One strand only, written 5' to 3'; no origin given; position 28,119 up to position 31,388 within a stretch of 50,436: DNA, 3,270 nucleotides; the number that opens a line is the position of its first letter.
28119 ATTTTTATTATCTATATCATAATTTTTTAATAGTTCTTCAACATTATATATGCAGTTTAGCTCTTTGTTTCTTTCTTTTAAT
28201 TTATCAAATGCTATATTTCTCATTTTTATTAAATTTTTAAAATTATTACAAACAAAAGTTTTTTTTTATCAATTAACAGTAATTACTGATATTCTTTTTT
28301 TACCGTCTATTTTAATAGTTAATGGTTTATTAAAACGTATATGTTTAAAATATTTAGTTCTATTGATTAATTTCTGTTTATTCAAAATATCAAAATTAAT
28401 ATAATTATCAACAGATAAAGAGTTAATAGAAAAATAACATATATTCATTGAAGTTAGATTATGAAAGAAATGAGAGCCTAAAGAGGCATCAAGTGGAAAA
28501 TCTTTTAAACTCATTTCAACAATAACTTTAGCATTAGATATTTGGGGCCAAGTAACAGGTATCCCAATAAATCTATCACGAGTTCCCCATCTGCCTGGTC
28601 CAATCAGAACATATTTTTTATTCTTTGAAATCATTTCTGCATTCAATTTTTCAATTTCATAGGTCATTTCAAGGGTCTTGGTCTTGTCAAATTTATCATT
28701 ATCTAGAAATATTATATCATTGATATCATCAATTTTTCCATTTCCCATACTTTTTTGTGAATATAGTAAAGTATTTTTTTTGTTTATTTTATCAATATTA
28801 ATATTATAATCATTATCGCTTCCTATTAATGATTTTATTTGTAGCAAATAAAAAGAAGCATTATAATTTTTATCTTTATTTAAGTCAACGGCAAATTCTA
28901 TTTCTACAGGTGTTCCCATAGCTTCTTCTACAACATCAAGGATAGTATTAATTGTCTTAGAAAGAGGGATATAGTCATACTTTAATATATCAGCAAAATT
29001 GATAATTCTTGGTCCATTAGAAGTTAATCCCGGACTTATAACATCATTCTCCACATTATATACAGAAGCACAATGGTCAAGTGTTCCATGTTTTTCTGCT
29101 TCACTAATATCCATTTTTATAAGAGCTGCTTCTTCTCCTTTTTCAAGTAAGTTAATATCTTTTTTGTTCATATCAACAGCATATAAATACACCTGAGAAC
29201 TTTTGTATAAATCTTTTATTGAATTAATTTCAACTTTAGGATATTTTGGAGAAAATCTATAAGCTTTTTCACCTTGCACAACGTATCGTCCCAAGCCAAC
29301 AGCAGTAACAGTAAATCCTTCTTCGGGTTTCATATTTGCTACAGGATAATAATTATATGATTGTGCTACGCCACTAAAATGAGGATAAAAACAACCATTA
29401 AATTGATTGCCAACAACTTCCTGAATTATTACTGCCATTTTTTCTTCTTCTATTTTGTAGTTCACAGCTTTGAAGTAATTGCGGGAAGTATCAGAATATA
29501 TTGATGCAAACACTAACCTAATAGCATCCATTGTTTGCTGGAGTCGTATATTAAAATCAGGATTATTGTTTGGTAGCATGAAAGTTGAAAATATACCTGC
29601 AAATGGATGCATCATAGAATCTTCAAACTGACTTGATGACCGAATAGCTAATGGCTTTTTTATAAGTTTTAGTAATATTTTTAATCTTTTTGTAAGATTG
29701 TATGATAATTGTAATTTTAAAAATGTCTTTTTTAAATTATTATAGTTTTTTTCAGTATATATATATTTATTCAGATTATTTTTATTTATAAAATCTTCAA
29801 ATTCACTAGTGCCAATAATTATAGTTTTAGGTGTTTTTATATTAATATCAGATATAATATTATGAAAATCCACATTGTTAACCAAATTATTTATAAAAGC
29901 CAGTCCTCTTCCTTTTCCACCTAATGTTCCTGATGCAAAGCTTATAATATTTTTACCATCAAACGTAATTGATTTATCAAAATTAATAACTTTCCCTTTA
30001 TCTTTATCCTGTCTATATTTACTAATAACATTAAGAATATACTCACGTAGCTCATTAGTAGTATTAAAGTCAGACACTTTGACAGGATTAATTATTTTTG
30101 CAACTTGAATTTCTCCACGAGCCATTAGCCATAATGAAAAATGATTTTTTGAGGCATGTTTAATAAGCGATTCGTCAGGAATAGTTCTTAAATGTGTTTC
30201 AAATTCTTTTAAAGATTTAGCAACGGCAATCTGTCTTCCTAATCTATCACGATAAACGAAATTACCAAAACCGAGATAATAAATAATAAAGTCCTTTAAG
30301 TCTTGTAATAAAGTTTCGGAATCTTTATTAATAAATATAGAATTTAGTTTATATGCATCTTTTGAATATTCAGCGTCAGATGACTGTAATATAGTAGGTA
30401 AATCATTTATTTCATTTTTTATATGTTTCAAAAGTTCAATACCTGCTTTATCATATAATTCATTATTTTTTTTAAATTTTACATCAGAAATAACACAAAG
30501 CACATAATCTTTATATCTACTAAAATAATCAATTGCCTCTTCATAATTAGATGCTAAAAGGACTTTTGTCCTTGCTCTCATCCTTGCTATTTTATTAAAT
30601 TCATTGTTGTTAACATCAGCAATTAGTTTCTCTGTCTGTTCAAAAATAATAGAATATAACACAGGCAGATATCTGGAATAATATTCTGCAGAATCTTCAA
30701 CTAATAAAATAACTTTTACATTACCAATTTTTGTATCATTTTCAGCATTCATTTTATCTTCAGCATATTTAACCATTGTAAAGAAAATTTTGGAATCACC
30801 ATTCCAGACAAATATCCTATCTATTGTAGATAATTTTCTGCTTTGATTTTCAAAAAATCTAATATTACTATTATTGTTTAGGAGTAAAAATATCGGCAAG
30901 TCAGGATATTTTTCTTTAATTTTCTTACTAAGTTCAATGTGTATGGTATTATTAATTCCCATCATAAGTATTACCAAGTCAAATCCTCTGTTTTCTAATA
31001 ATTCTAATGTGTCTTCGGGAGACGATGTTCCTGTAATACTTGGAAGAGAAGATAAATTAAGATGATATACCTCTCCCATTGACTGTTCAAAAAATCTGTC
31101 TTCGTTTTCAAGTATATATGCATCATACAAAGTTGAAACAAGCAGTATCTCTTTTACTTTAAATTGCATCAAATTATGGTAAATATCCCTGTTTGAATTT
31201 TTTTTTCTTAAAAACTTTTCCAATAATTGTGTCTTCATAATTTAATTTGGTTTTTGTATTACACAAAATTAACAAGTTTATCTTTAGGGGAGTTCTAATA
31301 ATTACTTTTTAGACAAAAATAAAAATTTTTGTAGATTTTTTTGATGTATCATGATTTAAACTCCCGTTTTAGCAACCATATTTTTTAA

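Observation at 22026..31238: Five-gene cluster: two REC-gated PPDK_N (ATP-grasp) paralogs, a metallophosphoesterase, a sensor-nucleotidyltransferase and a sensor-Crp/Fnr regulator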

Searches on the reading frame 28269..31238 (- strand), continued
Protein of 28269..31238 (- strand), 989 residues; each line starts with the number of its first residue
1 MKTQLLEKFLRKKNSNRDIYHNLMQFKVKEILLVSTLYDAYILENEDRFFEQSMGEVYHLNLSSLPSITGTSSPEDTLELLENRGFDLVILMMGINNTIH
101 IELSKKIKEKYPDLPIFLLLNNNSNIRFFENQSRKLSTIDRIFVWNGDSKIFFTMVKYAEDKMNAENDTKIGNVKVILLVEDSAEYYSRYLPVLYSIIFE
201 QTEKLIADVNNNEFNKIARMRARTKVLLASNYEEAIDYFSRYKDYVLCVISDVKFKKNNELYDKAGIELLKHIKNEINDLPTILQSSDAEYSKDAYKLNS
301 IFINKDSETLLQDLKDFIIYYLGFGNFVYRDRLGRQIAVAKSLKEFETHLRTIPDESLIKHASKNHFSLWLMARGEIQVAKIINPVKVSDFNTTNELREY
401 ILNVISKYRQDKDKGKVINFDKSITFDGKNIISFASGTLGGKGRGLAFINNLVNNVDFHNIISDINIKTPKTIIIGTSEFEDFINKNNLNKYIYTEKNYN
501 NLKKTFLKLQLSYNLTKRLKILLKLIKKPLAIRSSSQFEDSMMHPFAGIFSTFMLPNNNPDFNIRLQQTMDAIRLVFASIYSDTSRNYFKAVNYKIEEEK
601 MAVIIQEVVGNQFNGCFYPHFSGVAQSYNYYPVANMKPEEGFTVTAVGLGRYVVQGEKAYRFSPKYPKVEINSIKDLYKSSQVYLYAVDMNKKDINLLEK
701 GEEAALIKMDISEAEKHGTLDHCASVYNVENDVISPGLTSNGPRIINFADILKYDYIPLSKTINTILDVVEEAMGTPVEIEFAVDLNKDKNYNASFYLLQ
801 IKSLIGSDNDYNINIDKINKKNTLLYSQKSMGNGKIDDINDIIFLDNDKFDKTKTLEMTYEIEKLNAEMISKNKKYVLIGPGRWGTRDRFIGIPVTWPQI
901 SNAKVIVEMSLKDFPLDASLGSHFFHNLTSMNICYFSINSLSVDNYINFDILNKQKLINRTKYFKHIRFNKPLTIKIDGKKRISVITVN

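Call 98: list_cluster_members(proteins=[P0001, P0121, P0388])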
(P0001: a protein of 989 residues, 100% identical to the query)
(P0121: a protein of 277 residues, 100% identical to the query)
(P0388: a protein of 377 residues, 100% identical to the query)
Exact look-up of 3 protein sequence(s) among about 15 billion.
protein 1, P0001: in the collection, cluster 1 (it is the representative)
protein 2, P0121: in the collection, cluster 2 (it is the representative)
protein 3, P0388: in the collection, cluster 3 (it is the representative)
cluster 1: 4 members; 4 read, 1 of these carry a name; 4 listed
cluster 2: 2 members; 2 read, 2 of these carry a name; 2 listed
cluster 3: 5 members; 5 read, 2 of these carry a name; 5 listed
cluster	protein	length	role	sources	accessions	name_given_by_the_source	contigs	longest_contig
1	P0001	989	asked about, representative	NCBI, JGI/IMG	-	DNA-binding NarL/FixJ family response regulator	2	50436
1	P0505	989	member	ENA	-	-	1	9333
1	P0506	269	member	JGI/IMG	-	-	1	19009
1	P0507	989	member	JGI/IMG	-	-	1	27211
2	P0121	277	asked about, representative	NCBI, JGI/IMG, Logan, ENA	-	predicted nucleotidyltransferase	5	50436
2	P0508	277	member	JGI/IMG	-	predicted nucleotidyltransferase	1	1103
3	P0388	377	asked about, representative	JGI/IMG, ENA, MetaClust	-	\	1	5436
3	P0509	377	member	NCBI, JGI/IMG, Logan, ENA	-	CRP/FNR family transcriptional regulator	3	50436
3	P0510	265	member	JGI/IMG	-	-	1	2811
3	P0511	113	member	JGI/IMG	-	-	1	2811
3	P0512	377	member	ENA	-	-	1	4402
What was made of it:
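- Checked: The database gene call for the last ORF starts at the ATG three codons in, giving 377 aa (call 98).
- Tried and rejected: The cluster look-up gave no accession or taxon (call 98).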

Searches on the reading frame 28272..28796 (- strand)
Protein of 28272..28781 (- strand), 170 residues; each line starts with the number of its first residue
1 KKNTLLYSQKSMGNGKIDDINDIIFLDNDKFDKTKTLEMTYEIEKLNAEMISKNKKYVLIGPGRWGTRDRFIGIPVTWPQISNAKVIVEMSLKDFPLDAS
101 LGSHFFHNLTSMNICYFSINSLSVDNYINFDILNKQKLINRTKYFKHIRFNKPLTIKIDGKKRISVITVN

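Call 66: search_protein_families(library=pfam, proteins=[window:28272-28781:-], max_evalue=10)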
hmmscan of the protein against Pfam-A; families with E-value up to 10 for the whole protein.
window:28272-28781:- (170 aa): 0 families

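Call 71: search_solved_structures(query=A6, max_evalue=10, show_alignments=3)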
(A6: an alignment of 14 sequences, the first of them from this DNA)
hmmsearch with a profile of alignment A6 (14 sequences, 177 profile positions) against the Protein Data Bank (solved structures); distinct sequences matched with E-value up to 10: 5.
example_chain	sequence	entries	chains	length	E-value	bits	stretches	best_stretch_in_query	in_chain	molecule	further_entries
2dmw_A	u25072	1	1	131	0.46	13.2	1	97-151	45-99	synaptobrevin-like 1 variant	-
3d6l_A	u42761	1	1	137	0.66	12.7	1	85-134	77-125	Putative hydrolase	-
7rso_A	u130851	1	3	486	0.91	12.2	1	12-89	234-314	AMC016 gp120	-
2vx8_A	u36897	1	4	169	1.3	11.7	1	97-151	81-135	NUCLEOPORIN-LIKE PROTEIN RIP, VESICLE-ASSOCIATED MEMBRANE PROTEIN 7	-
4afi_A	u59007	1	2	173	1.4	11.6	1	97-151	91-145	AP-3 COMPLEX SUBUNIT DELTA-1, VESICLE-ASSOCIATED MEMBRANE PROTEIN 7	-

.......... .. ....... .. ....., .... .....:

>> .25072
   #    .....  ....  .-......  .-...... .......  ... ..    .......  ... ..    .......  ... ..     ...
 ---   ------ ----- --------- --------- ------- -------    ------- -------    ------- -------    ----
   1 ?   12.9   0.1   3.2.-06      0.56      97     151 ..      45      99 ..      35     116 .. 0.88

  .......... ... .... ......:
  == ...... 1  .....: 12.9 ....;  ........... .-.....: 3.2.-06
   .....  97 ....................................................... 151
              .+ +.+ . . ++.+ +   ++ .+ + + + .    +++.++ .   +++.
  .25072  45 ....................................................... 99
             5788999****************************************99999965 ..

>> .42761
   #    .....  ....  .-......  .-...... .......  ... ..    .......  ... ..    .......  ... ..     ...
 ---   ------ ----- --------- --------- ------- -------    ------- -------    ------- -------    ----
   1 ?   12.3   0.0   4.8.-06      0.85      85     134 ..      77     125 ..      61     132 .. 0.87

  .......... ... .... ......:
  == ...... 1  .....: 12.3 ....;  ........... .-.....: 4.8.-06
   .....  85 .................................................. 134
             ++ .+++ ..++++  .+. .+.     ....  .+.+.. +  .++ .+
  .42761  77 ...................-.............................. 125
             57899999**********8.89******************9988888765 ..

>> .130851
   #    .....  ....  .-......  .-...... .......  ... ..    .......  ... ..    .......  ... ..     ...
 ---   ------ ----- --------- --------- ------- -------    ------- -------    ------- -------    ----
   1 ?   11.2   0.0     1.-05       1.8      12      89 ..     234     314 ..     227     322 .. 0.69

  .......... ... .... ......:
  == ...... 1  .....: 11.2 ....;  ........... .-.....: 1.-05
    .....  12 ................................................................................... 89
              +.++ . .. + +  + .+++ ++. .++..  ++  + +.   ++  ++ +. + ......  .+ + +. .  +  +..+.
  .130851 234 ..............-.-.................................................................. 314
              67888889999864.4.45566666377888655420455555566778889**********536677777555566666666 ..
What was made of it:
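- On PpsA/PPDK/Rph dikinase family: No PDB sequence match (call 71).
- Tried and rejected: A PDB profile search gave nothing (call 71).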
